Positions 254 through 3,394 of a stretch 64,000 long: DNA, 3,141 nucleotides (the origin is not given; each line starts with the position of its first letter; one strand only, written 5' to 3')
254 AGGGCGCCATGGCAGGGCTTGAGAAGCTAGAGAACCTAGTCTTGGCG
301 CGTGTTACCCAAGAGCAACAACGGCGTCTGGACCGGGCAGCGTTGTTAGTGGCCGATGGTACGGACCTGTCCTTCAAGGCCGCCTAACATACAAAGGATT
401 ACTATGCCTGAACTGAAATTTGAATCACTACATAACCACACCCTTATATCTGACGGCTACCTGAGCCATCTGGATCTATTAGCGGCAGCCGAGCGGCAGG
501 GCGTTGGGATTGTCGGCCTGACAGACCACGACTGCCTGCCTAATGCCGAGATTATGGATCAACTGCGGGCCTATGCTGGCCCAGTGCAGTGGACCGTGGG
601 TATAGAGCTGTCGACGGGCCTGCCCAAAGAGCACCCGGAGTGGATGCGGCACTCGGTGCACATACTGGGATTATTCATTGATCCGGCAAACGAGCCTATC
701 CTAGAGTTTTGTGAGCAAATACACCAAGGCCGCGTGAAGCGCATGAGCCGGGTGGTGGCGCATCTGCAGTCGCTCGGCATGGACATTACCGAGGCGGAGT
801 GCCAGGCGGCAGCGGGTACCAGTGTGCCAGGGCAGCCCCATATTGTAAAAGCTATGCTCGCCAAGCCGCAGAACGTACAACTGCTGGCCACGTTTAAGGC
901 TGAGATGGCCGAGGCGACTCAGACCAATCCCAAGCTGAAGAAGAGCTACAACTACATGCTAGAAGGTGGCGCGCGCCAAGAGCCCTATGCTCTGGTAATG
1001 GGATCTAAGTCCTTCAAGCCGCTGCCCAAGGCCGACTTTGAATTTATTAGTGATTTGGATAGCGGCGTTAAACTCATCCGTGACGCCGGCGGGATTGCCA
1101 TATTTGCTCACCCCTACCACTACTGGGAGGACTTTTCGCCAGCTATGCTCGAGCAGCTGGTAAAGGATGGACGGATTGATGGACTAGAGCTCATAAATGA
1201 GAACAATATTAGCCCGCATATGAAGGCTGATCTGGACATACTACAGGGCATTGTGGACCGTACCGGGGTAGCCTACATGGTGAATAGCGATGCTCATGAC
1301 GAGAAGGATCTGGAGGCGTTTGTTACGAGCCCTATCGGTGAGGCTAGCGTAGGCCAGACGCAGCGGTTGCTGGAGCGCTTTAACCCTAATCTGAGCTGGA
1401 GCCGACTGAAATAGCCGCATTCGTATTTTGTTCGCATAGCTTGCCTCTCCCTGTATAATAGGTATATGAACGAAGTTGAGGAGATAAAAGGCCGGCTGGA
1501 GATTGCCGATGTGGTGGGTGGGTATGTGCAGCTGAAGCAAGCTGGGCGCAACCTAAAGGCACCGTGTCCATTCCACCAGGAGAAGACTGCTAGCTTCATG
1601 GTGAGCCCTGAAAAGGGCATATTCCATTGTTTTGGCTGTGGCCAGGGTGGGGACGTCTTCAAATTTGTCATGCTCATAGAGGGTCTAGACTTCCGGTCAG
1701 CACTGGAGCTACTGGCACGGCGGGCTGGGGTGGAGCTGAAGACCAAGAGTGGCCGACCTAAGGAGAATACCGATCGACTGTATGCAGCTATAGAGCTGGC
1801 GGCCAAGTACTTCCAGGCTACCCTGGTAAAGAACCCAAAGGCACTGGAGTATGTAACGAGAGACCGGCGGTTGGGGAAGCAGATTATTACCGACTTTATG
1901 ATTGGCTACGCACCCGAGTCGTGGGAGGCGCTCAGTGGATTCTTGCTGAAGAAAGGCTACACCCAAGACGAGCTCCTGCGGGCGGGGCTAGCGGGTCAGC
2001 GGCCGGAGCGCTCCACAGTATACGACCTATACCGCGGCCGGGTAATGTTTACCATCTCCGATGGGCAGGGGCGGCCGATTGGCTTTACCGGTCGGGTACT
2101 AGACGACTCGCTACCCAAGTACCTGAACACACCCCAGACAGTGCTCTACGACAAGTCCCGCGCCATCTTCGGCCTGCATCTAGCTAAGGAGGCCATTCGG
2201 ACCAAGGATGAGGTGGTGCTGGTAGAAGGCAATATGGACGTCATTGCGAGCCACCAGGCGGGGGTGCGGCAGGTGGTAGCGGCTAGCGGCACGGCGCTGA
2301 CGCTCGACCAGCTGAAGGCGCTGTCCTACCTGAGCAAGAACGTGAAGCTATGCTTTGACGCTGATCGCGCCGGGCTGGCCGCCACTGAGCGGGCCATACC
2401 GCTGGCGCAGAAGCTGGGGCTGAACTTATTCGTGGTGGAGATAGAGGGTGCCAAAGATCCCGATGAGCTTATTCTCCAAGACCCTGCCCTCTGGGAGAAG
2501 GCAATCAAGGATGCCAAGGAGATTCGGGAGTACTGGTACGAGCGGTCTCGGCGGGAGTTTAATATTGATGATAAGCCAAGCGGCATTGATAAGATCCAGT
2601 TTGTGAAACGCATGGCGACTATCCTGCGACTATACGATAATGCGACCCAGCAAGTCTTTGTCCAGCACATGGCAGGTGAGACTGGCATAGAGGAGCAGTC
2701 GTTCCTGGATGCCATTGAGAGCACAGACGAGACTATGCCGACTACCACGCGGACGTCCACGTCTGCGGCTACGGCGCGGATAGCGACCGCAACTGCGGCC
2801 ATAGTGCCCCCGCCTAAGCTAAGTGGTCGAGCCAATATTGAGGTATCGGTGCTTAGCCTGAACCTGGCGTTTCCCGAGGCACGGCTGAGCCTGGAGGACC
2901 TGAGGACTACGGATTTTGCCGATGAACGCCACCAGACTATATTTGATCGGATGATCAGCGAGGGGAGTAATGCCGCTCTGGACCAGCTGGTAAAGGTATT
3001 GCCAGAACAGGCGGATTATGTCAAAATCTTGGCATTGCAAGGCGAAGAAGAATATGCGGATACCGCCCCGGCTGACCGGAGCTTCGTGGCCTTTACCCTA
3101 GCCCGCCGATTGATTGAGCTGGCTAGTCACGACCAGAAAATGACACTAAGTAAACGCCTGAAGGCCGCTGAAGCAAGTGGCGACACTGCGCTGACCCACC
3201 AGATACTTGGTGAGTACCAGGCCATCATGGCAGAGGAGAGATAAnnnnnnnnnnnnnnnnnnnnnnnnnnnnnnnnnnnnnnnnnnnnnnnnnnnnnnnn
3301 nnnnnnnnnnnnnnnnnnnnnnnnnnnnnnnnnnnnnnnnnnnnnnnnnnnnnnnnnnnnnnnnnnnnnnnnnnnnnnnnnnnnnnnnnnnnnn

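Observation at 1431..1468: Recurrent leaderless promoter architecture: (TGn)TAYAMT -10 box 6-7 nt before the start codon at at least seven genes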

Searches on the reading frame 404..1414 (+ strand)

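Call 45: search_protein_families(library=pfam, proteins=[window:404-1414:+])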
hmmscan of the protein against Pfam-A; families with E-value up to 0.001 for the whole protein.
window:404-1414:+ (336 aa): 1 family
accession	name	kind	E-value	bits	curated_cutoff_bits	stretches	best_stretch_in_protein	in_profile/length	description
PF02811.25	PHP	-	0.0005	20.9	26.4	1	9-75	2-67/164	PHP domain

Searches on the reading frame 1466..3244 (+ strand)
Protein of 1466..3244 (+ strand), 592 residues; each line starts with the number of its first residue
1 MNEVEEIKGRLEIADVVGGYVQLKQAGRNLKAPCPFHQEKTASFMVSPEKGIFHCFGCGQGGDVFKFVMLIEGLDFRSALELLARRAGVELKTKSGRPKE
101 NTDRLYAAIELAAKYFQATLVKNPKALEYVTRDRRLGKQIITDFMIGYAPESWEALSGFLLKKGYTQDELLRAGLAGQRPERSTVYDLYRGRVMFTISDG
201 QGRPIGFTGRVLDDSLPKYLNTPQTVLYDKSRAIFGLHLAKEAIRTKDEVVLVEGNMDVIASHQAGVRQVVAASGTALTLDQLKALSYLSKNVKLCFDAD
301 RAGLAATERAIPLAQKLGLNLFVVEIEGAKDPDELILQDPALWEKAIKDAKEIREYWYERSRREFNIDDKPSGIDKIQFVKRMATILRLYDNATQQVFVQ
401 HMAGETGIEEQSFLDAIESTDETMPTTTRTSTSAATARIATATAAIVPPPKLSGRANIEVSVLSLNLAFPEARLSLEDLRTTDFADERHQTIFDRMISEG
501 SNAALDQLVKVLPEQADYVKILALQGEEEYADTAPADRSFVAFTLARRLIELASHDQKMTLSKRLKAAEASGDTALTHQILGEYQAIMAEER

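Call 8: search_protein_families(library=pfam, proteins=[window:1466-3244:+])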
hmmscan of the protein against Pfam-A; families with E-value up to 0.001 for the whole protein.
window:1466-3244:+ (592 aa): 6 families
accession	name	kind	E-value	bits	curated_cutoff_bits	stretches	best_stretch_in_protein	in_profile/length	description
PF01807.25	Zn_ribbon_DnaG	-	9.3e-34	115.6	24.9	1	3-94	5-96/98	CHC2 zinc finger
PF08275.17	DNAG_N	-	2.4e-33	115.4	26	1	115-241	1-128/128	DNA primase catalytic core, N-terminal domain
PF13155.12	Toprim_2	-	8.4e-21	74.6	22.1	1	251-336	1-88/88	Toprim-like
PF13662.12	Toprim_4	-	7.4e-16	58.6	25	1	248-321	1-81/85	Toprim domain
PF01751.28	Toprim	-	3.3e-12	46.9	23.1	1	249-326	1-96/96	Toprim domain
PF13362.12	Toprim_3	-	5.6e-06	27.1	27.2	1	250-338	2-91/95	Toprim domain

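Call 41: find_related_loci(query=window:1466-3244:+, collection=metagenome_contigs, flank=8000)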
Query window:1466-3244:+ (592 aa) in metagenome_contigs; peptide patterns used: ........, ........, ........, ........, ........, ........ (x = any residue, [..] = any of these).
600 stretches matched a pattern (row limit reached: there are more); 564 encode a relative of the query (tblastn E <= 1e-3); the best 80 are kept; 80 distinct loci.
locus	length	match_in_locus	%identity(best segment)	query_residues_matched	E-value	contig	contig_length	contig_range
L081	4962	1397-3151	61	1-591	0e+0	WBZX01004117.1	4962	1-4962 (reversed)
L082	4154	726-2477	61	1-591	0e+0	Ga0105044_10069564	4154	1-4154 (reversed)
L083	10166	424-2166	53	1-591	0e+0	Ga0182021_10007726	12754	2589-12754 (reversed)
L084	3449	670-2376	46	1-587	4e-176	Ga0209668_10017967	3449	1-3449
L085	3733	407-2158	43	1-591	9e-154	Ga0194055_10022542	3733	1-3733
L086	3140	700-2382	45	1-569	4e-144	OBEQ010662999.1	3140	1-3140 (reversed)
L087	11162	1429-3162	43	1-591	2e-134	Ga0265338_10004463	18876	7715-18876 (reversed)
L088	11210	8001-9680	41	1-570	4e-134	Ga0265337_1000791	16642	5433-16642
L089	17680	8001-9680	43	1-568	9e-134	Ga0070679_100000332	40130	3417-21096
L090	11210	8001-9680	41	1-570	1e-133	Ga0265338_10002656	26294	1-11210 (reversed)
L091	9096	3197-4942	41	5-590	1e-133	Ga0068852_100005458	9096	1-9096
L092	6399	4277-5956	44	1-568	4e-133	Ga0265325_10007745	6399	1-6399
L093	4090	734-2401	44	5-573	6e-136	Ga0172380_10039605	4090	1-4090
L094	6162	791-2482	42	1-573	5e-132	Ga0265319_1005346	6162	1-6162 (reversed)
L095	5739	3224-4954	40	1-592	1e-129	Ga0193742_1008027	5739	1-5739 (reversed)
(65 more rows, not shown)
